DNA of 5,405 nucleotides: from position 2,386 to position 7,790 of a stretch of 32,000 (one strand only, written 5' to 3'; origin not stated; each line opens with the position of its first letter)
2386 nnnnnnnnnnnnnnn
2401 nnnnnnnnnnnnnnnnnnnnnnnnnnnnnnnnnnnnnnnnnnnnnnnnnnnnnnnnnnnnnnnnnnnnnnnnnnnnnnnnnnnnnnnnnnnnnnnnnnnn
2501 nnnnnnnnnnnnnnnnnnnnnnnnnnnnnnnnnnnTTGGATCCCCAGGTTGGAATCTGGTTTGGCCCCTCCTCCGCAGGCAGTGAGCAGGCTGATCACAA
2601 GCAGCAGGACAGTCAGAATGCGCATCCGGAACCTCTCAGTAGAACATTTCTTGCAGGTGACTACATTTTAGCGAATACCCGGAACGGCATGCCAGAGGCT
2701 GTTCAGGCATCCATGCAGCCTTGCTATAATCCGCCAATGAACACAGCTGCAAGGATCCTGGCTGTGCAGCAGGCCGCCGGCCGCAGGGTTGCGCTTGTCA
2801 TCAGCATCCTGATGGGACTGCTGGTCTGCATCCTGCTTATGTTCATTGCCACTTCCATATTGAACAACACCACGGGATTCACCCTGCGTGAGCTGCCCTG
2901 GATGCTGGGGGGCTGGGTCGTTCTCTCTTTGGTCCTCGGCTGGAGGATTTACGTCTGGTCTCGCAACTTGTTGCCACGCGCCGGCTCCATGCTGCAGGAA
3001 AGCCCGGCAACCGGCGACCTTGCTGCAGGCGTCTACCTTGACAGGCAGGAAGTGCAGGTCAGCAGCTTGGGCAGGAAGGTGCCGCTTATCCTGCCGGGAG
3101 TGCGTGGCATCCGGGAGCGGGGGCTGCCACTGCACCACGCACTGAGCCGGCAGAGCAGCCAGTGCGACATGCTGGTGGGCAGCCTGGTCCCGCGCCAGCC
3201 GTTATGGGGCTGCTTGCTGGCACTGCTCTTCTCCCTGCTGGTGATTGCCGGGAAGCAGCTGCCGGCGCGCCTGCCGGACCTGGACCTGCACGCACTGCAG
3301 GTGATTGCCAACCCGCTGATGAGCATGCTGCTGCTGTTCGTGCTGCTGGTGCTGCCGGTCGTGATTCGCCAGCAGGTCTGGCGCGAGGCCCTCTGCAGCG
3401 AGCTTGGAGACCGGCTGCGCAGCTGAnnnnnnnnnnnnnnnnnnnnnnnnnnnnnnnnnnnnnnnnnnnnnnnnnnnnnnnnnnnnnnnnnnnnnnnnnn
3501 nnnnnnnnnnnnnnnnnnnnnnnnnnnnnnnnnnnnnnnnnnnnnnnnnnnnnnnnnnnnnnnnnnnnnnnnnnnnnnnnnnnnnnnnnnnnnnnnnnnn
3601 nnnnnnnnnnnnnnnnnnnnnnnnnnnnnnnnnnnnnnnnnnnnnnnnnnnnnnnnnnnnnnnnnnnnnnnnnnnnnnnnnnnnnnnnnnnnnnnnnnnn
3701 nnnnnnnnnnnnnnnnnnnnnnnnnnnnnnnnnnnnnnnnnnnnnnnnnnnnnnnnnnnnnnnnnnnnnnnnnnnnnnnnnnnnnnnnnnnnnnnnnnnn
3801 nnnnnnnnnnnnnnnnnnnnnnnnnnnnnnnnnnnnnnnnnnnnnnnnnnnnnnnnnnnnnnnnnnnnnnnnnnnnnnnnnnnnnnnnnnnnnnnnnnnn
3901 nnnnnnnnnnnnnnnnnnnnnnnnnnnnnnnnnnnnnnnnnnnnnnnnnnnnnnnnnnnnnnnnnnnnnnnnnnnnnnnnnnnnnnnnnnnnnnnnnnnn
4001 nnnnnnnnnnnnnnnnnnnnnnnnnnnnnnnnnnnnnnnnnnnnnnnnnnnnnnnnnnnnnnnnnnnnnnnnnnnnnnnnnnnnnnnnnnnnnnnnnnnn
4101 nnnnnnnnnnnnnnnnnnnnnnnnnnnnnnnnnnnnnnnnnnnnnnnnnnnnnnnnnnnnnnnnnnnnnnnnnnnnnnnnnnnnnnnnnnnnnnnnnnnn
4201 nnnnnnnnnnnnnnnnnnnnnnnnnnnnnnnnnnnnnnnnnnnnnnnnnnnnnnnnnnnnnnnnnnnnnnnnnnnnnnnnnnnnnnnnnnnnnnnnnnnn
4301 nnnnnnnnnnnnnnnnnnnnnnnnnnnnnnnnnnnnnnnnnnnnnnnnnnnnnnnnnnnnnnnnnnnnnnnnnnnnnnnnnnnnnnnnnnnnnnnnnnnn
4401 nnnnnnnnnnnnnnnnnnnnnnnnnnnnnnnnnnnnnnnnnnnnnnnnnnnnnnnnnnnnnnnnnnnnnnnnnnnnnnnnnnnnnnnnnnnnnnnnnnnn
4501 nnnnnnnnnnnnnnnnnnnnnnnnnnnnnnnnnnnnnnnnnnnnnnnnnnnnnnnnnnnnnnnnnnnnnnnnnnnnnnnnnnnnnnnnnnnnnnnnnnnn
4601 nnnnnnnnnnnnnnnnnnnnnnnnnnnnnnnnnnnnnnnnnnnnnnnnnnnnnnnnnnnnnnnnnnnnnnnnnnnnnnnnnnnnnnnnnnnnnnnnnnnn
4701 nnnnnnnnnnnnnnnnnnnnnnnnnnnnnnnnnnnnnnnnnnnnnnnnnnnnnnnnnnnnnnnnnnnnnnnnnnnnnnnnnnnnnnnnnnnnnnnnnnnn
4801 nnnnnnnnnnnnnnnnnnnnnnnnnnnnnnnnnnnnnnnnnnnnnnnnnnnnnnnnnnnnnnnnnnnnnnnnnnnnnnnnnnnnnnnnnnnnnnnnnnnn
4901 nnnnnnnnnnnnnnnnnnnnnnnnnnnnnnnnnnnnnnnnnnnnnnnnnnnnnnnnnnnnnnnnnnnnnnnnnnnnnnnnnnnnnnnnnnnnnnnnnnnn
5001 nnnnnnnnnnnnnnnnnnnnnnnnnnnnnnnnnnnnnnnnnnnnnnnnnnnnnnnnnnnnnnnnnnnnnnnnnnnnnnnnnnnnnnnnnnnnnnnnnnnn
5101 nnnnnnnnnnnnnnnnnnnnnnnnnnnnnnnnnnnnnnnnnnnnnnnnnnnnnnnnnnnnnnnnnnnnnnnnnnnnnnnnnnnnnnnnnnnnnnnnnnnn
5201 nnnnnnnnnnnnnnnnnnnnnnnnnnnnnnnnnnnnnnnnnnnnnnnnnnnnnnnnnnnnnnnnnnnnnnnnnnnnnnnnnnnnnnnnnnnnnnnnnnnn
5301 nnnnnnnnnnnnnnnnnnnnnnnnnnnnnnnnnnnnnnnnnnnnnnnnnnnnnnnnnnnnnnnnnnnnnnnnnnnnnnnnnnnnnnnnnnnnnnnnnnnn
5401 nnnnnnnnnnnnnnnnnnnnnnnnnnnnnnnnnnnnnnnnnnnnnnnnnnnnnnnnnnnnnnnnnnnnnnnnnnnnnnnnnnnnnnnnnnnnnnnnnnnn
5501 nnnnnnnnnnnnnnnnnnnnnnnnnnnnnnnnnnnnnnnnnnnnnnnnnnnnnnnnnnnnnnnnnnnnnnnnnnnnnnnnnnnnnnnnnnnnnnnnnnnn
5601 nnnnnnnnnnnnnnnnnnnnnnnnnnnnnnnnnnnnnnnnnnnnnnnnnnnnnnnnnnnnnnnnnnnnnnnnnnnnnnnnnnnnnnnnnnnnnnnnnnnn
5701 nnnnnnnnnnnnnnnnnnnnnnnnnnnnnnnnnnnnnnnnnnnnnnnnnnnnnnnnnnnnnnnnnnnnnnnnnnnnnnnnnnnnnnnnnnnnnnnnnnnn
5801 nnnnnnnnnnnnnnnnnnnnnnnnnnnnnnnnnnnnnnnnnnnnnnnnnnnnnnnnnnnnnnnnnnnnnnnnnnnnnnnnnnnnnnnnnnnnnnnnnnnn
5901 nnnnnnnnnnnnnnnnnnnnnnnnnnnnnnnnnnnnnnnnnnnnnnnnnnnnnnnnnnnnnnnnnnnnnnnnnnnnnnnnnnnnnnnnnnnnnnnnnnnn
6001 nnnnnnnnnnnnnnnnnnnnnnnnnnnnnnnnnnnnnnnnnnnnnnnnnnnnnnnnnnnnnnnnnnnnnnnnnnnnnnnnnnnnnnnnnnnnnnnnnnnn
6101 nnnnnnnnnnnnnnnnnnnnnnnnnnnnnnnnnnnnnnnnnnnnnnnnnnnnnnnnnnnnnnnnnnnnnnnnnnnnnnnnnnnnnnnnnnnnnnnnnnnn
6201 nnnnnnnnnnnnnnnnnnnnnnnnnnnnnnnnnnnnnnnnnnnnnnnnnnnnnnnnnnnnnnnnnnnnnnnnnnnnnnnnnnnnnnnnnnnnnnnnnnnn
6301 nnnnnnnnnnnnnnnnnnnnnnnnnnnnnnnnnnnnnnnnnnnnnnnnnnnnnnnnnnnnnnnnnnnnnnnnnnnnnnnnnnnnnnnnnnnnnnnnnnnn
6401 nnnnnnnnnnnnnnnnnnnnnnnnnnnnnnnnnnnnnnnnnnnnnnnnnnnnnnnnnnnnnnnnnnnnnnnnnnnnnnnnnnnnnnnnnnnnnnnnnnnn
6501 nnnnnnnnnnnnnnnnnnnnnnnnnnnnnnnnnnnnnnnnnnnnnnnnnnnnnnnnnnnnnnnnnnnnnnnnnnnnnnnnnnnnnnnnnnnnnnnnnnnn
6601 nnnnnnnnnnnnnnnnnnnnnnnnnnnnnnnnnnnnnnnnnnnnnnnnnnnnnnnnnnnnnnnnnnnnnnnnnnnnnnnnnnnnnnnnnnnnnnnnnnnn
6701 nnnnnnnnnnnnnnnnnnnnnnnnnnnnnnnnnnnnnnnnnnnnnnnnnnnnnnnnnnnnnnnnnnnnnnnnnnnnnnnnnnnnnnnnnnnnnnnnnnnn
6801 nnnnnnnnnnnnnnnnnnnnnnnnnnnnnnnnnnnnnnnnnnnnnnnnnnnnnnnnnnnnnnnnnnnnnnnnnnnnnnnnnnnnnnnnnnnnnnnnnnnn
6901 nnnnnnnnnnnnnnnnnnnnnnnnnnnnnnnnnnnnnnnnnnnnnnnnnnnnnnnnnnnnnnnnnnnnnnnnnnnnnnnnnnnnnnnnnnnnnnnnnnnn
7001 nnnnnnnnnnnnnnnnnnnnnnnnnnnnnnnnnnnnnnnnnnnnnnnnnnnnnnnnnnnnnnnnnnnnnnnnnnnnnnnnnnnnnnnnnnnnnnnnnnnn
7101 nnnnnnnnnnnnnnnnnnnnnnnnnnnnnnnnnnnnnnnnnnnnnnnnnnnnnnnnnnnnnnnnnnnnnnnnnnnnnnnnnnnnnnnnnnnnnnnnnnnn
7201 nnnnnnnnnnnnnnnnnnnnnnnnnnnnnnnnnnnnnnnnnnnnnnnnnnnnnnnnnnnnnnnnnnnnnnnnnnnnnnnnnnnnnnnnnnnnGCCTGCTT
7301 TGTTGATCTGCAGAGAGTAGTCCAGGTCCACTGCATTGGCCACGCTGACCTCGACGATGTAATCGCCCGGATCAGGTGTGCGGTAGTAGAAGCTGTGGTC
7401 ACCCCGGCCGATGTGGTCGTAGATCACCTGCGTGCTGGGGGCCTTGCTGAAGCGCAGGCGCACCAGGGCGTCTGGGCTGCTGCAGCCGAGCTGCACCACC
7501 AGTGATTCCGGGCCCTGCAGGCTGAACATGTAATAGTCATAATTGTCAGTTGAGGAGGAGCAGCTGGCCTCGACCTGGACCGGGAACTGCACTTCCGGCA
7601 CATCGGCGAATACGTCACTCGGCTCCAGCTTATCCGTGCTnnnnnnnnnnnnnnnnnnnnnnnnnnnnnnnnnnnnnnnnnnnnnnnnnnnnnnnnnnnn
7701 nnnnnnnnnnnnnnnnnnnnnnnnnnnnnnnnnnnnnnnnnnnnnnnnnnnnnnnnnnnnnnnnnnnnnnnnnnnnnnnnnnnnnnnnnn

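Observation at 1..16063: Tandem array of five diverged ~1,030-aa lipoproteins built from stand-alone PPC modules, with no catalytic domain seen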

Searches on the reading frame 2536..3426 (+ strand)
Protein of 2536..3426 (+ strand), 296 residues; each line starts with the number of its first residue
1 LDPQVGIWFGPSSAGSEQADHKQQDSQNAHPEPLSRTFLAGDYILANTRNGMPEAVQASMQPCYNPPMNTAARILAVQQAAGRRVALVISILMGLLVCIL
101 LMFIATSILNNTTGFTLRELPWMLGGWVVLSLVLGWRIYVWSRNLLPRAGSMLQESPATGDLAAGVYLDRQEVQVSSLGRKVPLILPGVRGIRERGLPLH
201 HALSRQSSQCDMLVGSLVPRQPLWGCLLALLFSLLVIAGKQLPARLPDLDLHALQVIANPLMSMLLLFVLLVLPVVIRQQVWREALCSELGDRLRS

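Call 11: search_protein_families(library=pfam, proteins=[window:2536-3426:+], max_evalue=0.01)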
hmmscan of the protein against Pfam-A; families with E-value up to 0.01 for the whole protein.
window:2536-3426:+ (296 aa): 0 families

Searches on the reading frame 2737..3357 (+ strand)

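Call 53: search_protein_families(library=pfam, proteins=[window:2737-3357:+], max_evalue=1)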
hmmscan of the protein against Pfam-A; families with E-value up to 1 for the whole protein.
window:2737-3357:+ (207 aa): 3 families
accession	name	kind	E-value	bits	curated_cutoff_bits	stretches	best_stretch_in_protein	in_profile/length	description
PF03647.18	Tmemb_14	-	0.027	15.6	24.8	1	21-81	23-78/92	Transmembrane proteins 14C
PF11021.13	DUF2613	-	0.14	12.8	22.1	1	18-46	4-32/55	Protein of unknown function (DUF2613)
PF20556.3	DUF6768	-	0.69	10.1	27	0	17-75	41-97/123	Family of unknown function (DUF6768)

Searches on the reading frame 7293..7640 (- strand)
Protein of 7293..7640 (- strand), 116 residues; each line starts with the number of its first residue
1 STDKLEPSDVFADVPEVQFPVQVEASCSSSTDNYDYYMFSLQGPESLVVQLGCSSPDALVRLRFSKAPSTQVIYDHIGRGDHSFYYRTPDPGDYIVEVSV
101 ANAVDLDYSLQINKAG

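Call 41: search_solved_structures(query=A4, max_evalue=0.01, show_alignments=2)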
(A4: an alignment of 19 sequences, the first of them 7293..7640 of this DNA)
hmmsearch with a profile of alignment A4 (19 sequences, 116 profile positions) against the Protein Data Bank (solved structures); distinct sequences matched with E-value up to 0.01: 13.
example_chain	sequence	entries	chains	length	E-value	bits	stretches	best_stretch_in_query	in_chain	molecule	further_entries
5iku_A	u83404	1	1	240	1.5e-20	76.8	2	6-113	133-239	Collagenase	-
4hpk_A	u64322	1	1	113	1.8e-12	50.8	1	6-113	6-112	Collagenase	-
4hpk_B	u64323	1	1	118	2.1e-12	50.6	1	6-113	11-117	Collagenase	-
1nqj_A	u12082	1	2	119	2.1e-12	50.6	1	6-113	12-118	class 1 collagenase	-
1nqd_A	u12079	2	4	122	2.3e-12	50.4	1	6-113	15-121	class 1 collagenase | Collagenase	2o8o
3jqw_A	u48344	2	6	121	1.1e-08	38.6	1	5-113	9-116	ColH protein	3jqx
5sv5_A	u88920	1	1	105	2.8e-07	34.1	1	8-112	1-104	Microbial collagenase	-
9lqj_A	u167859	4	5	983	1.5e-06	31.7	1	5-113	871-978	Collagenase ColH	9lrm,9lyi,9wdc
9lrk_A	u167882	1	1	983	1.5e-06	31.7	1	5-113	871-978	Collagenase ColH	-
9ues_B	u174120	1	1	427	0.0012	22.4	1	37-112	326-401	Subtilisin-like serine protease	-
4m9p_A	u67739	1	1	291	0.0012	22.3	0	49-105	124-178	Filamin-A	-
3afg_A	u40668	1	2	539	0.002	21.7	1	37-112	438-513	Subtilisin-like serine protease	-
6ew1_A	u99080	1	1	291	0.0045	20.5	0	49-105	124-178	Filamin-A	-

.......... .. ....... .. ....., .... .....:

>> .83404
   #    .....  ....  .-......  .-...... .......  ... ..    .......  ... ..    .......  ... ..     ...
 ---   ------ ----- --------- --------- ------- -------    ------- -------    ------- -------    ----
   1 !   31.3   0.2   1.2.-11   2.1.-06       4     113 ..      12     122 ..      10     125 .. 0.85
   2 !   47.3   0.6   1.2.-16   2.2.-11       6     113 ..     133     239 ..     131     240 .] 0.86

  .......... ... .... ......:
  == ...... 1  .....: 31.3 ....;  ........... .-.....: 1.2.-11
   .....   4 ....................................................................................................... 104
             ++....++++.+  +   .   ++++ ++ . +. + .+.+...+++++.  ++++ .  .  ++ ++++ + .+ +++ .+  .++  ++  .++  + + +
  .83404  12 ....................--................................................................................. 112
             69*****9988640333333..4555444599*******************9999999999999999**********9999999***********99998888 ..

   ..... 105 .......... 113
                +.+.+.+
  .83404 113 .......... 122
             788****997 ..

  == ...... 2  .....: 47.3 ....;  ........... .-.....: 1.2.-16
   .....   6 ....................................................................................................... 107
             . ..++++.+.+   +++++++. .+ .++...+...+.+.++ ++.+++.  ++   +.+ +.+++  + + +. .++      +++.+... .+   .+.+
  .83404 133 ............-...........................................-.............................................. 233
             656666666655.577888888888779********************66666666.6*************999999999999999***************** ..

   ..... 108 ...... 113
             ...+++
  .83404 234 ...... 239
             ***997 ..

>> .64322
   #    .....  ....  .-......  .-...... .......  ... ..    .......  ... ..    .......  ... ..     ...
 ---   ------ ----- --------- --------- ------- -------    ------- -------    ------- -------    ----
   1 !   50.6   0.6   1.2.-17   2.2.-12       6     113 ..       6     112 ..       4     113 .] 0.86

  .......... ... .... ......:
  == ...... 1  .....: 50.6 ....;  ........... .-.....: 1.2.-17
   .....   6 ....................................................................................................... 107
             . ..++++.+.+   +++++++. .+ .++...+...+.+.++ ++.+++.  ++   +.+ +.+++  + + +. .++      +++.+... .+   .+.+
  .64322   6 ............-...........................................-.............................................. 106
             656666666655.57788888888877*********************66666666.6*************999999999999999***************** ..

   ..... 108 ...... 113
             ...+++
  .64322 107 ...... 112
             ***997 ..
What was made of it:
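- Closest known: Collagen-binding domains of clostridial collagenases ColG. Same: Beta-sandwich of about 110-125 aa. The profile match covers the full length (E 1.5e-20, call 41).
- Checked: As a profile they match ColG/ColH collagen-binding (PPC) domains over their whole length (E 1.5e-20, call 41).
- The PPC-module profile matches ColG/ColH collagen-binding domains at E 1.5e-20 over positions 6-113 of 116 (call 41).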
